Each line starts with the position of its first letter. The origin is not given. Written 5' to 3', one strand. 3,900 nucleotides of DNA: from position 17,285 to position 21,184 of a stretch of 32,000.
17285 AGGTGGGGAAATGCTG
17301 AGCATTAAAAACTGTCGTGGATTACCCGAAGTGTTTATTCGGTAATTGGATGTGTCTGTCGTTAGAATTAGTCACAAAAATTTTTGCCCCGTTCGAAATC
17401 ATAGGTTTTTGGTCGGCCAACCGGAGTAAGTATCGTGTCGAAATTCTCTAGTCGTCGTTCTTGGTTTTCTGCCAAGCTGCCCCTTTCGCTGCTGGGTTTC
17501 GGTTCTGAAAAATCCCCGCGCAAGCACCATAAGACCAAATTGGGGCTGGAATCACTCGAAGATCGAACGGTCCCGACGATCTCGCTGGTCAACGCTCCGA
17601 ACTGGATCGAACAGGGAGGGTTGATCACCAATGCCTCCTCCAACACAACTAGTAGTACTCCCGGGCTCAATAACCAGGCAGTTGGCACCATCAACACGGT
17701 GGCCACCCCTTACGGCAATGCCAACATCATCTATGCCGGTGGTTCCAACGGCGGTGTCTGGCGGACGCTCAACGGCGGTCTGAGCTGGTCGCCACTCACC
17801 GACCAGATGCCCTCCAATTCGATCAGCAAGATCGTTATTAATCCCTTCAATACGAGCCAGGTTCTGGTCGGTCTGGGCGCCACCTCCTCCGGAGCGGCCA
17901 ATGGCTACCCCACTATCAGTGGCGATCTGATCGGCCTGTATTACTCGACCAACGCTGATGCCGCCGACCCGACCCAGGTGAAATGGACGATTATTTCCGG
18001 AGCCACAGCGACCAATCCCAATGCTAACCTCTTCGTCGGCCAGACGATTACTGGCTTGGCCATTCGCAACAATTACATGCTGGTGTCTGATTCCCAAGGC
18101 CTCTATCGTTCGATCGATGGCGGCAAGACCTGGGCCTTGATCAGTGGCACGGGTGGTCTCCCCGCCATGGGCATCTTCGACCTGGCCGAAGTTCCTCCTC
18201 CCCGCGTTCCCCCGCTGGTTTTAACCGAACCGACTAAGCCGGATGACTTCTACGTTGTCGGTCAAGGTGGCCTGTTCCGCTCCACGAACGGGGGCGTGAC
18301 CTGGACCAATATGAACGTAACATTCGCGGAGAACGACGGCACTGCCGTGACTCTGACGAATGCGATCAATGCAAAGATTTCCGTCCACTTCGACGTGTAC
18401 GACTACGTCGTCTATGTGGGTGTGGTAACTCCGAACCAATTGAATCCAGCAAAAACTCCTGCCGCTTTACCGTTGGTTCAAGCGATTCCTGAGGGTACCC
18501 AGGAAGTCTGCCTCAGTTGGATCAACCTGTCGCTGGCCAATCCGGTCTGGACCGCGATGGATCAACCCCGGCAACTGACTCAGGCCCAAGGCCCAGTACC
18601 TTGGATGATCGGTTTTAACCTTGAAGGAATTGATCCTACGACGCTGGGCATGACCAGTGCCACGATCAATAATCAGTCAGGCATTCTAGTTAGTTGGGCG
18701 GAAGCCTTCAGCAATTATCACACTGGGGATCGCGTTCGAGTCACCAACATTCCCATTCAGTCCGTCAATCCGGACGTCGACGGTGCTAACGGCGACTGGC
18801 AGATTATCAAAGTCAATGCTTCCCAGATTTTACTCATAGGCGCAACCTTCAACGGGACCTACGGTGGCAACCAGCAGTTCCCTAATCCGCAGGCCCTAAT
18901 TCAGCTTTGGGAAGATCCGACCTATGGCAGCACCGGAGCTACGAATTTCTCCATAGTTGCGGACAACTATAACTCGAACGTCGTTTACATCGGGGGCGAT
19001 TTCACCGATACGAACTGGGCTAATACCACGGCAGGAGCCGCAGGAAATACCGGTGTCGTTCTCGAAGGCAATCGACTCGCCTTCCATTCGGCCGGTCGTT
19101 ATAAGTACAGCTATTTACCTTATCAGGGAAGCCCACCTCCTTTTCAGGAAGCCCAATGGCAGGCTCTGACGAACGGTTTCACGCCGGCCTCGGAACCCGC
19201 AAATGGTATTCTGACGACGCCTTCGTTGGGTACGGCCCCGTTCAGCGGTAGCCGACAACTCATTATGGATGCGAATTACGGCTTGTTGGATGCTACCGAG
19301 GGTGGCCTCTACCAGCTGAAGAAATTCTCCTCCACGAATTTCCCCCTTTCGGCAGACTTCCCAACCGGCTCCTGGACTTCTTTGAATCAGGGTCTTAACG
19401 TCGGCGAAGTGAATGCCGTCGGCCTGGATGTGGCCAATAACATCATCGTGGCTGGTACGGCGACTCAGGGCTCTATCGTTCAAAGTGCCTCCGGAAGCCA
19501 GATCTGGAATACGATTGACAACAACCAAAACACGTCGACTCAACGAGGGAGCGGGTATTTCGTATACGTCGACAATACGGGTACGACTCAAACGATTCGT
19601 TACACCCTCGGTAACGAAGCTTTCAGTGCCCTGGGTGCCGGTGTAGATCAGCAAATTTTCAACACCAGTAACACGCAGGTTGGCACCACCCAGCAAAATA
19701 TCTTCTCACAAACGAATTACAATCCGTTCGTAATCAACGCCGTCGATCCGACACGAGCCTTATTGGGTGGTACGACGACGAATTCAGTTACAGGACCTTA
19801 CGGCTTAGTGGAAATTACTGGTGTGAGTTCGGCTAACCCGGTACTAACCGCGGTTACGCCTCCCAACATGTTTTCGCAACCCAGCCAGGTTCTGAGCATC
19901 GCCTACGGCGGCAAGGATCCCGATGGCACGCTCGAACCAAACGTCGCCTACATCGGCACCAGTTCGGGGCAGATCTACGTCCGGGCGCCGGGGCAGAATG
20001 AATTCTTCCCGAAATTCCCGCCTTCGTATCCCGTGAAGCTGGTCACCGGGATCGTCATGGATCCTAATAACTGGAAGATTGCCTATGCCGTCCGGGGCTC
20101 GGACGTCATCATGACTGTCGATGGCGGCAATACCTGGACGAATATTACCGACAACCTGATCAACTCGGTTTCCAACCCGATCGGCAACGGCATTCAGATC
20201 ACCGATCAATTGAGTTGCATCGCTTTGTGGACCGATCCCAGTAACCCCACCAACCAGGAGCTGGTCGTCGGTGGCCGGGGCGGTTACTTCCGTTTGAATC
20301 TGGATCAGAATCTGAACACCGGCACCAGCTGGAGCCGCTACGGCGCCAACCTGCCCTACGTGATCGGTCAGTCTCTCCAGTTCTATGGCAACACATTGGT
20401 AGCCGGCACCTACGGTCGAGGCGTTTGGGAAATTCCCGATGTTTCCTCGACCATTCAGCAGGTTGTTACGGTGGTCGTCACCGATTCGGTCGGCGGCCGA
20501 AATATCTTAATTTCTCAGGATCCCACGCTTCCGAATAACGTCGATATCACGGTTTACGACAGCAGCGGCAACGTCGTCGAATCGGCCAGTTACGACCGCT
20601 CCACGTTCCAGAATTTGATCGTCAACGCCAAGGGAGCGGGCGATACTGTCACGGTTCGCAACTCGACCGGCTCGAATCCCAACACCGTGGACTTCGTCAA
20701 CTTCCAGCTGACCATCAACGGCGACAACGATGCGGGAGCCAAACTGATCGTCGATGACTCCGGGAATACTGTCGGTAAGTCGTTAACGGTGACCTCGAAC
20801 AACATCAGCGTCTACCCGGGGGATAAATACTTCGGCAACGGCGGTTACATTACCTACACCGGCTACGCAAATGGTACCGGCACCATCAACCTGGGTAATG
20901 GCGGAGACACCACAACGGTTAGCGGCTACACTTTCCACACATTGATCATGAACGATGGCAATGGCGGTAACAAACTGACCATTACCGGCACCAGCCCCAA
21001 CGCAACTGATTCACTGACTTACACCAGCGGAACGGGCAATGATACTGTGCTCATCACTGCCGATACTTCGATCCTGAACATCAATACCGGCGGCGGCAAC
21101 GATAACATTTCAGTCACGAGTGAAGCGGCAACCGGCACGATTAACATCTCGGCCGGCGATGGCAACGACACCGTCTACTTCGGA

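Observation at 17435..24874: Stand-alone 2,479-aa surface-protein gene with a three-propeller/beta-helix mosaic architecture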

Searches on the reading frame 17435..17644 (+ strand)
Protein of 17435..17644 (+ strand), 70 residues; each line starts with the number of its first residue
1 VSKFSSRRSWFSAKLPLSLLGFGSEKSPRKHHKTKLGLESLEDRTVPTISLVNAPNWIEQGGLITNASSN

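Call 21: search_protein_families(library=ncbifam, proteins=[window:17435-17644:+], max_evalue=10)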
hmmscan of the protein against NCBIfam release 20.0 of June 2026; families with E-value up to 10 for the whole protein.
seq(70 aa): 0 families

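Call 48: search_protein_families(library=pfam, proteins=[window:17435-17614:+], max_evalue=5)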
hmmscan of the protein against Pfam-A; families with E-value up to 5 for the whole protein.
window:17435-17614:+ (60 aa): 0 families

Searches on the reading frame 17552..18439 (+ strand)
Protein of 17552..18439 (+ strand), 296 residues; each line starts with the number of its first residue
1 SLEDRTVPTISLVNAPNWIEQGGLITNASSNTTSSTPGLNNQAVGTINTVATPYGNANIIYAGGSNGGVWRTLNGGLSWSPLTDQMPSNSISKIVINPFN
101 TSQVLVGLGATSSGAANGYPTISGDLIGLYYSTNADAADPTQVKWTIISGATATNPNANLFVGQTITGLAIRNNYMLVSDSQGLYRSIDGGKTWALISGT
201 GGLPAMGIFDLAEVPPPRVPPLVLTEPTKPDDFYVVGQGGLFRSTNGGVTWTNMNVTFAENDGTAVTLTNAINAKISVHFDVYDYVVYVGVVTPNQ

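Call 48: search_protein_families(library=pfam, proteins=[window:17552-18439:+], max_evalue=5)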
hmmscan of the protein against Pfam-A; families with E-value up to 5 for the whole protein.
window:17552-18439:+ (296 aa): 3 families
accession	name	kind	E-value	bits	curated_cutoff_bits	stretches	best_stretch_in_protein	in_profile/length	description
PF15902.12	Sortilin-Vps10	-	4.2e-06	26.3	33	2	184-264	3-69/446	Sortilin, neurotensin receptor 3,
PF02012.26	BNR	-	3.2e-05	23.7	27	2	185-195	1-11/12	BNR/Asp-box repeat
PF21471.3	Reelin_subrepeat-B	-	0.097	12.9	27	0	243-263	64-84/127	Reelin subrepeat B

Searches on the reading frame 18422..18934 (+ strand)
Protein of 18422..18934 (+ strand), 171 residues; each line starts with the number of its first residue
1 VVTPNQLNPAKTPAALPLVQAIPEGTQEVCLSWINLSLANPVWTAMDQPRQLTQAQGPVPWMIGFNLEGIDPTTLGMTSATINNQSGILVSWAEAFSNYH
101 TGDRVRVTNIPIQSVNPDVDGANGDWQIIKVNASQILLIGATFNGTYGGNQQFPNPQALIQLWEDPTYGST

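Call 48: search_protein_families(library=pfam, proteins=[window:18422-18934:+], max_evalue=5)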
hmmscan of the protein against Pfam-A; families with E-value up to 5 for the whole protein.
window:18422-18934:+ (171 aa): 0 families

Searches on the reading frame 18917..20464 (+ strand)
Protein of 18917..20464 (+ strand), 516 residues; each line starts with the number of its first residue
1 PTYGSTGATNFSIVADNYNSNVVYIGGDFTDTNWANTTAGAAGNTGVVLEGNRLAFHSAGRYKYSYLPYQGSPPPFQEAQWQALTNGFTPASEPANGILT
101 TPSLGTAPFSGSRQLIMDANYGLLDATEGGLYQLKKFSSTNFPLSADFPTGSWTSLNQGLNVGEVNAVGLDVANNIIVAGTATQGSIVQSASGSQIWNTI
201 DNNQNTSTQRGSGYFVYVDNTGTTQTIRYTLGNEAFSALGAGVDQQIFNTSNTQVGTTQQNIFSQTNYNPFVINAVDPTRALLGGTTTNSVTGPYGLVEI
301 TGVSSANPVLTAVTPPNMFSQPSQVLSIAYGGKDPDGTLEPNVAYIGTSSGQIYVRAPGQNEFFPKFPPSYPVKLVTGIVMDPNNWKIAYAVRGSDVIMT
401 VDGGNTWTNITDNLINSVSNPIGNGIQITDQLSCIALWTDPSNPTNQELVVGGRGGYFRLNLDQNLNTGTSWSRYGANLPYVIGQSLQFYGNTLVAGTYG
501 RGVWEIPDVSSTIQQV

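Call 48: search_protein_families(library=pfam, proteins=[window:18917-20464:+], max_evalue=5)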
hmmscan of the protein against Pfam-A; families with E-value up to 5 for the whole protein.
window:18917-20464:+ (516 aa): 2 families
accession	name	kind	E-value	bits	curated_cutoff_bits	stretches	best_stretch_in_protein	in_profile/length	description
PF21548.3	CATSPERB_2nd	-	0.045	13.4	27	1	358-417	230-287/350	CATSPER subunit beta protein 2nd domain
PF24902.1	Ig_NUP210_9th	-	0.19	12.3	27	1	195-230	7-42/79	NUP210, Ig-like domain 9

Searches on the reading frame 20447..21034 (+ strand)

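Call 48: search_protein_families(library=pfam, proteins=[window:20447-21034:+], max_evalue=5)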
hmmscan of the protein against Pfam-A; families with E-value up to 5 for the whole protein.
window:20447-21034:+ (196 aa): 4 families
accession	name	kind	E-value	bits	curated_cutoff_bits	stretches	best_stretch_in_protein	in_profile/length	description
PF06594.17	HCBP_related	-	0.021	15.2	21.4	1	56-86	1-32/42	Haemolysin-type calcium binding protein related domain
PF19023.6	DUF5749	-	0.27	11.7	28.2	1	101-130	5-33/78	Family of unknown function (DUF5749)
PF18962.6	Por_Secre_tail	-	0.76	10.6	27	1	28-53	18-43/75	Secretion system C-terminal sorting domain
PF17936.7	Big_6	-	3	8.6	27.6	1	78-115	5-42/83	Bacterial Ig domain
